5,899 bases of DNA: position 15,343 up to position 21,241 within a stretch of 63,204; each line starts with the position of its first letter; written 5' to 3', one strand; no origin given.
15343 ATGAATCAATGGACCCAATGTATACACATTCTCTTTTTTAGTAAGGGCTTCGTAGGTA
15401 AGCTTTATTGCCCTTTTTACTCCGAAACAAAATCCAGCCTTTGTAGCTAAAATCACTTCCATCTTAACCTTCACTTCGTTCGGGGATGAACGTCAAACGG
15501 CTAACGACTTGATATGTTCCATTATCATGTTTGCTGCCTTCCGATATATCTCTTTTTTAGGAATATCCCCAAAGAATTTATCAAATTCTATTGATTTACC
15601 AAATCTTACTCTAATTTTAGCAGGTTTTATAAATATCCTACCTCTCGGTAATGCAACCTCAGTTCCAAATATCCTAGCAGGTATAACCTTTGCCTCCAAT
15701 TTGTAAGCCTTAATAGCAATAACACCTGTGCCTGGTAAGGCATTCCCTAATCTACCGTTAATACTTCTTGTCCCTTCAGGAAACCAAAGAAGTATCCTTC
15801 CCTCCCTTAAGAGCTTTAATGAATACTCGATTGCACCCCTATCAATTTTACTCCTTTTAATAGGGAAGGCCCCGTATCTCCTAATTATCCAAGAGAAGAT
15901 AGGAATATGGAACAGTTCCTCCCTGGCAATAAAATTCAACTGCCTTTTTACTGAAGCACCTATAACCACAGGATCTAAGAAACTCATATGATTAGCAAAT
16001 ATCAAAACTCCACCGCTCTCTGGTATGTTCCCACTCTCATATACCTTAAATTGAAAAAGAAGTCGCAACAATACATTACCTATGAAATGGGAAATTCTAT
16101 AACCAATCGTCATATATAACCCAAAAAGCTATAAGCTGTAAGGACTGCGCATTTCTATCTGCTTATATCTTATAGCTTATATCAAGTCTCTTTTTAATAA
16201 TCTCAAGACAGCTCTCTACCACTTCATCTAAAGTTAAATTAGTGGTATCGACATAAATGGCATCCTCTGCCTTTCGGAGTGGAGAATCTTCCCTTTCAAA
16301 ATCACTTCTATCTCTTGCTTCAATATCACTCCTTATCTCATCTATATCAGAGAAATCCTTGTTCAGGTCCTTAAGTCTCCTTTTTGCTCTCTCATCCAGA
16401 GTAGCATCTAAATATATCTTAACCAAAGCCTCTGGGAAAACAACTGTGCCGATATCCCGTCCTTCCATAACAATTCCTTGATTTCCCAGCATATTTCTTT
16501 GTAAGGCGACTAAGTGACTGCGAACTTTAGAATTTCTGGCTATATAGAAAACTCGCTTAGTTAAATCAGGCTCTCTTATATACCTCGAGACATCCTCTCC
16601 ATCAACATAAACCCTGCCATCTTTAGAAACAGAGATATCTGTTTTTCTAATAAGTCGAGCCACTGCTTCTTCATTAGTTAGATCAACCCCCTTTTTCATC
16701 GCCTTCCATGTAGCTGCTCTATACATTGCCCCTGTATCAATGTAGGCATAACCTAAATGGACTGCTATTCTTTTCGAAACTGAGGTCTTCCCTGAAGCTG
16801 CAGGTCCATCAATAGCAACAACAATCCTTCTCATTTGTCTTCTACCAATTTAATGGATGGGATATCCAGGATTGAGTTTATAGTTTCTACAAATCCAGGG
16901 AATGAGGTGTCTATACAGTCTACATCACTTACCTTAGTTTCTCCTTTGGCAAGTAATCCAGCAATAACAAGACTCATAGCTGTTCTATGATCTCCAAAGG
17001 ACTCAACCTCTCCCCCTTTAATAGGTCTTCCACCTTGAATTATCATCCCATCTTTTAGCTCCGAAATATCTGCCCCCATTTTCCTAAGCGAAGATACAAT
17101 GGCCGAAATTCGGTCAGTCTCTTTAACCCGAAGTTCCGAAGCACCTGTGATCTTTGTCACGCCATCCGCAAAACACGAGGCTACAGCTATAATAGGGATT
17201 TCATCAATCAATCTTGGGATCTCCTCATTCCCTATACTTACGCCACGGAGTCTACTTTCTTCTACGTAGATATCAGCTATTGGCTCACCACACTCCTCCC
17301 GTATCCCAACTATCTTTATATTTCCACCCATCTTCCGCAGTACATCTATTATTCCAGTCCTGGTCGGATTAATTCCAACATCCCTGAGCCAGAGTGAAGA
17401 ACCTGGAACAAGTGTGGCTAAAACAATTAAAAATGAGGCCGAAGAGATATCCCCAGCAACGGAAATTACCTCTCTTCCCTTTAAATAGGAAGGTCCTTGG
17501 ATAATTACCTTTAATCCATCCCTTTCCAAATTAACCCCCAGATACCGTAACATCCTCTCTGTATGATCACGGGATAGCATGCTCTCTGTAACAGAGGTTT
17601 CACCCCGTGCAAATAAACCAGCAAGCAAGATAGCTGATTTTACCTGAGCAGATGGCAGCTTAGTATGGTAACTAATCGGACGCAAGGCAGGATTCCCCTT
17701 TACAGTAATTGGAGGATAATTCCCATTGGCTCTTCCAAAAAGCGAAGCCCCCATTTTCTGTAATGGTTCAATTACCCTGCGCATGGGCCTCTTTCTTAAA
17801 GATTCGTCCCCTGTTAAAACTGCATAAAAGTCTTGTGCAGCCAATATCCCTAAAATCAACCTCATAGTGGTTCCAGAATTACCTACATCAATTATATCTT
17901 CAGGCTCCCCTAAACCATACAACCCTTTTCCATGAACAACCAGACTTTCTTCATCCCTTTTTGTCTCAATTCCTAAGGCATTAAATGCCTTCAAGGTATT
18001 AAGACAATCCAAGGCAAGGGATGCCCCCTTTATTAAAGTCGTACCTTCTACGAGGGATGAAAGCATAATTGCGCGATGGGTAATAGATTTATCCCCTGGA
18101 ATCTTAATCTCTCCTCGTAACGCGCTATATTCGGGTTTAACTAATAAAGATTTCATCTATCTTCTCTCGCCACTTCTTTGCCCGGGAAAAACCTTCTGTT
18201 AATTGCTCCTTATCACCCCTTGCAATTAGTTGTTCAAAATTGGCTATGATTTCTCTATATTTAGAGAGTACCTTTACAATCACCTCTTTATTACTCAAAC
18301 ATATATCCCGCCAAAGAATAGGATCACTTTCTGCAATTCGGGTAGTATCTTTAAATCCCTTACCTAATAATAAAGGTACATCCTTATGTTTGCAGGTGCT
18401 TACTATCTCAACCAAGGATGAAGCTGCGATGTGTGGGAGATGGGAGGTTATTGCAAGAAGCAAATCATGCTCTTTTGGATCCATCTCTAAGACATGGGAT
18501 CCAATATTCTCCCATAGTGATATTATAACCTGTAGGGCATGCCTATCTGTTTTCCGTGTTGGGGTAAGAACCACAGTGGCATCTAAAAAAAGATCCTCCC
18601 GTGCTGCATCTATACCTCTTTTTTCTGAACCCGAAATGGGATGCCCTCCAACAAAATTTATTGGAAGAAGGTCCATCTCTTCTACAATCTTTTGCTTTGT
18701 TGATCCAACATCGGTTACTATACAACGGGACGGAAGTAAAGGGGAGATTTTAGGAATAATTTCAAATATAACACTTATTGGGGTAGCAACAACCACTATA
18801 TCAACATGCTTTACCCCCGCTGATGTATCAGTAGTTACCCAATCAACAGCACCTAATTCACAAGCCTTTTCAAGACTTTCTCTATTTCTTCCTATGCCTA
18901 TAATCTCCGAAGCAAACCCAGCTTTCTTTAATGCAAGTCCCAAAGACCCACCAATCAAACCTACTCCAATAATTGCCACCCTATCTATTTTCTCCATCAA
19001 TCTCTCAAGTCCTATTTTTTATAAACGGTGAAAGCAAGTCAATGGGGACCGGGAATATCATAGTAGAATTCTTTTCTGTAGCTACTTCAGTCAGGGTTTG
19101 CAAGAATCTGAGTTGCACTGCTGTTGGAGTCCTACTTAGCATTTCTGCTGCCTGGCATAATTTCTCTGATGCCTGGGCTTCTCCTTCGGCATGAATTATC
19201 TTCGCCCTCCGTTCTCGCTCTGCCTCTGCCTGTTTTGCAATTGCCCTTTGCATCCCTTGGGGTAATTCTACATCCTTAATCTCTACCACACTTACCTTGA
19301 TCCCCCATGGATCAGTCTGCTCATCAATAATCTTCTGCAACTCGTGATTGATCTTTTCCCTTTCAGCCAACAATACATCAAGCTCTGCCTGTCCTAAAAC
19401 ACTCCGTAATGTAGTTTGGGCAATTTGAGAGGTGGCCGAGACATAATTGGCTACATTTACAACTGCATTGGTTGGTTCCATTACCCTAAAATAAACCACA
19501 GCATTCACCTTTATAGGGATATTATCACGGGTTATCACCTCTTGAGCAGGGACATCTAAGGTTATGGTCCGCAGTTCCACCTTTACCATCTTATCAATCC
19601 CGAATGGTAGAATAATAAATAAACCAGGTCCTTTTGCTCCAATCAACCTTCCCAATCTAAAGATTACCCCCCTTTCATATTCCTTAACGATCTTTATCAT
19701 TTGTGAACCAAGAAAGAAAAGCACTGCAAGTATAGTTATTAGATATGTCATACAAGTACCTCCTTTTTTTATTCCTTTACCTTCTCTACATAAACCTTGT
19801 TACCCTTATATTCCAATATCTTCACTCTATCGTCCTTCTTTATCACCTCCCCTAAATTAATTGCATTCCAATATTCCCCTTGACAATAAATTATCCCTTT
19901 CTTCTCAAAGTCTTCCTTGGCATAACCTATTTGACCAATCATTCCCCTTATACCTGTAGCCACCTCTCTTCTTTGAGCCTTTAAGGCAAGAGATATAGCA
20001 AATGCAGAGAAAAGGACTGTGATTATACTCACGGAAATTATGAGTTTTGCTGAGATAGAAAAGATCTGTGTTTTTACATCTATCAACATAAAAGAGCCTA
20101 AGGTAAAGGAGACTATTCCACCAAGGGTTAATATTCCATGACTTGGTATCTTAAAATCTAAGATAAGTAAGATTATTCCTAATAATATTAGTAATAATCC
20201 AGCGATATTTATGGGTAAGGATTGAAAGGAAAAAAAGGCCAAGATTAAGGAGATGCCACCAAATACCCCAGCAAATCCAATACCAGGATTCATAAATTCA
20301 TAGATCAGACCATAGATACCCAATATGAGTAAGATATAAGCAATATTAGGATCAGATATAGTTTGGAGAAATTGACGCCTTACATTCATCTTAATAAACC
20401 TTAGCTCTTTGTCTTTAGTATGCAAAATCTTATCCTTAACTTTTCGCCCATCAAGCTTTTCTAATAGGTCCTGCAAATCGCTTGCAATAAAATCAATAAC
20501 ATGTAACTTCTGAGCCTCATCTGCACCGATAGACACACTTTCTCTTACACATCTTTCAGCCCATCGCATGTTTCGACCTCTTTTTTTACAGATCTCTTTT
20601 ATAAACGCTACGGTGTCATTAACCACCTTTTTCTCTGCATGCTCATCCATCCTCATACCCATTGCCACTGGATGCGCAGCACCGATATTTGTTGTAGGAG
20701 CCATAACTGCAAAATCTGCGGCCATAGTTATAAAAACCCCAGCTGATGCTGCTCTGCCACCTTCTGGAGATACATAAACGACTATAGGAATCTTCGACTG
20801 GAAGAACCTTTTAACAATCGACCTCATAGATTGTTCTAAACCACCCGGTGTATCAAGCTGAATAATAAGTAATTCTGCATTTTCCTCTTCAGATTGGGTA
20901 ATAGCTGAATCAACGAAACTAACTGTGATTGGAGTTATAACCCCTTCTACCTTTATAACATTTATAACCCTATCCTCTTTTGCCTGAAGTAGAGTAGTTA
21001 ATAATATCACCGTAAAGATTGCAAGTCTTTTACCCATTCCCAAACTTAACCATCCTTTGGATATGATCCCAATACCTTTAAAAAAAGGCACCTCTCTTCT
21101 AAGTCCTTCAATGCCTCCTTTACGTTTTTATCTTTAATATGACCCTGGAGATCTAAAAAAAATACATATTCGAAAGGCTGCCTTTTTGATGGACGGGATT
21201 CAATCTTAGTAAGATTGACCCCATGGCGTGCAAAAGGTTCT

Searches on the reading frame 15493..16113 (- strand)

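Call 46: search_protein_families(library=pfam, proteins=[window:15493-16113:-], max_evalue=0.0001)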
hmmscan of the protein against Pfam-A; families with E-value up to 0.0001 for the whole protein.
window:15493-16113:- (206 aa): 1 family
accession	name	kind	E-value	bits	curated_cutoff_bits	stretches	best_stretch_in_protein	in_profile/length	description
PF01553.26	Acyltransferase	-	4.1e-25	88.5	23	1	22-148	2-131/132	Acyltransferase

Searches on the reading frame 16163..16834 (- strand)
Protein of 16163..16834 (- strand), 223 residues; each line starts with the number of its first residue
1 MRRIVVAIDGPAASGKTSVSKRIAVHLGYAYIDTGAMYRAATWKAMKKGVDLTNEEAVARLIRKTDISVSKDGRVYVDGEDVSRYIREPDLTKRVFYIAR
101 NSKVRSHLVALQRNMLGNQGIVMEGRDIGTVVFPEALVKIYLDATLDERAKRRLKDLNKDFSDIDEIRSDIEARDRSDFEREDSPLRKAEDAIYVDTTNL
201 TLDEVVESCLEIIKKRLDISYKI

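Call 46: search_protein_families(library=pfam, proteins=[window:16163-16834:-], max_evalue=0.0001)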
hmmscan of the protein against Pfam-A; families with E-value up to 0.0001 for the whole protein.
window:16163-16834:- (223 aa): 4 families
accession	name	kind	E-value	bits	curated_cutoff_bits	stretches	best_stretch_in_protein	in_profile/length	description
PF02224.24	Cytidylate_kin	-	1.7e-72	244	26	1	6-214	1-210/211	Cytidylate kinase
PF13189.12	Cytidylate_kin2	-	4.3e-08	34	28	1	5-177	1-149/176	Cytidylate kinase-like family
PF13207.12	AAA_17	-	7.6e-06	26.7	27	0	10-79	2-78/136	AAA domain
PF13238.12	AAA_18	-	2.2e-05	25.4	29.4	0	6-158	1-113/128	AAA domain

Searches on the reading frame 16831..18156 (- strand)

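Call 46: search_protein_families(library=pfam, proteins=[window:16831-18156:-], max_evalue=0.0001)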
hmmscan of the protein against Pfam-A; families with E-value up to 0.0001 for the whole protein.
window:16831-18156:- (441 aa): 1 family
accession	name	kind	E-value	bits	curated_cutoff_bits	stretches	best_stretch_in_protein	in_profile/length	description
PF00275.25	EPSP_synthase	-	4.2e-125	418.2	22.8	1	11-425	5-416/417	EPSP synthase (3-phosphoshikimate 1-carboxyvinyltransferase)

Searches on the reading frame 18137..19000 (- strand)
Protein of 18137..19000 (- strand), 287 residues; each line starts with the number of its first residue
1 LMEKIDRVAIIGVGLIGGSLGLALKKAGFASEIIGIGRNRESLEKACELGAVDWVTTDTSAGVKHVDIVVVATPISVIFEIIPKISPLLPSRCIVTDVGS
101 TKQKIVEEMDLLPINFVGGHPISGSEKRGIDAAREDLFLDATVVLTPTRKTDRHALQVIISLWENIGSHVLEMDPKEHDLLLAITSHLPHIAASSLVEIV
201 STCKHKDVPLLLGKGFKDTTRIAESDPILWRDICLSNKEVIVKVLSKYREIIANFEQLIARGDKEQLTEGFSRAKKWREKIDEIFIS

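Call 46: search_protein_families(library=pfam, proteins=[window:18137-19000:-], max_evalue=0.0001)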
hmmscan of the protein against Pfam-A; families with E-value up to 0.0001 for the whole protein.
window:18137-19000:- (287 aa): 3 families
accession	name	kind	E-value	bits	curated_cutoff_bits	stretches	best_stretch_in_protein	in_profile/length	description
PF02153.23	PDH_N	-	5.2e-43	146.6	26.5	1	20-171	1-153/154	Prephenate dehydrogenase, nucleotide-binding domain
PF20463.3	PDH_C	-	4e-23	82.1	22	1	174-271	1-100/102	Prephenate dehydrogenase, dimerization domain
PF03807.23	F420_oxidored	-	1e-10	42.5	21.6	1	7-95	1-89/94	NADP oxidoreductase coenzyme F420-dependent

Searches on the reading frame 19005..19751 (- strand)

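Call 46: search_protein_families(library=pfam, proteins=[window:19005-19751:-], max_evalue=0.0001)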
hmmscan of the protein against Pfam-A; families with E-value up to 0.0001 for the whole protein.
window:19005-19751:- (248 aa): 2 families
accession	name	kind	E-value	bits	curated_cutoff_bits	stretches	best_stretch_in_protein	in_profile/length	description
PF01145.31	Band_7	-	1.1e-38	133.4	23.6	1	20-192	1-176/176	SPFH domain / Band 7 family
PF13421.11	Band_7_1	-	1.8e-05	24.9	24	1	94-176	124-208/211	SPFH domain-Band 7 family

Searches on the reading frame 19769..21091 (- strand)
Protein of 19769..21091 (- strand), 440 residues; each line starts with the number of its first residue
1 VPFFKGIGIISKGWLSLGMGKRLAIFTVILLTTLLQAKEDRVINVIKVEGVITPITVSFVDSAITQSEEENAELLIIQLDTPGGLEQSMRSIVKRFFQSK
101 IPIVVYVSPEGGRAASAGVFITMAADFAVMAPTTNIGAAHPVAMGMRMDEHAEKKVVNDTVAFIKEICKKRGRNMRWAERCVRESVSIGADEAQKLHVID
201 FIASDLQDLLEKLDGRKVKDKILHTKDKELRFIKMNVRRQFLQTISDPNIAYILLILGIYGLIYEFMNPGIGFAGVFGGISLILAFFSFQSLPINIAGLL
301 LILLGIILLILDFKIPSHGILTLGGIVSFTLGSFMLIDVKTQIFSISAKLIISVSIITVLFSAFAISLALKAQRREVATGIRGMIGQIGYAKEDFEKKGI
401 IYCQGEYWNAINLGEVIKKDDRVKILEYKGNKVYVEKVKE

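Call 46: search_protein_families(library=pfam, proteins=[window:19769-21091:-], max_evalue=0.0001)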
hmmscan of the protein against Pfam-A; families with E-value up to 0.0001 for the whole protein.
window:19769-21091:- (440 aa): 3 families
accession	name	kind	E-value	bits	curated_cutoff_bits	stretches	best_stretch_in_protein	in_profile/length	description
PF24961.1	NfeD_membrane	-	5.8e-27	94.5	26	1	249-366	1-117/119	NfeD integral membrane domain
PF25145.1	NfeD1b_N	-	2.5e-21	76.6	40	1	43-200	2-153/189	NfeD1b, N-terminal domain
PF01957.25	NfeD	-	5.1e-12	46.2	29.1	1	383-437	3-57/57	NfeD-like C-terminal, partner-binding domain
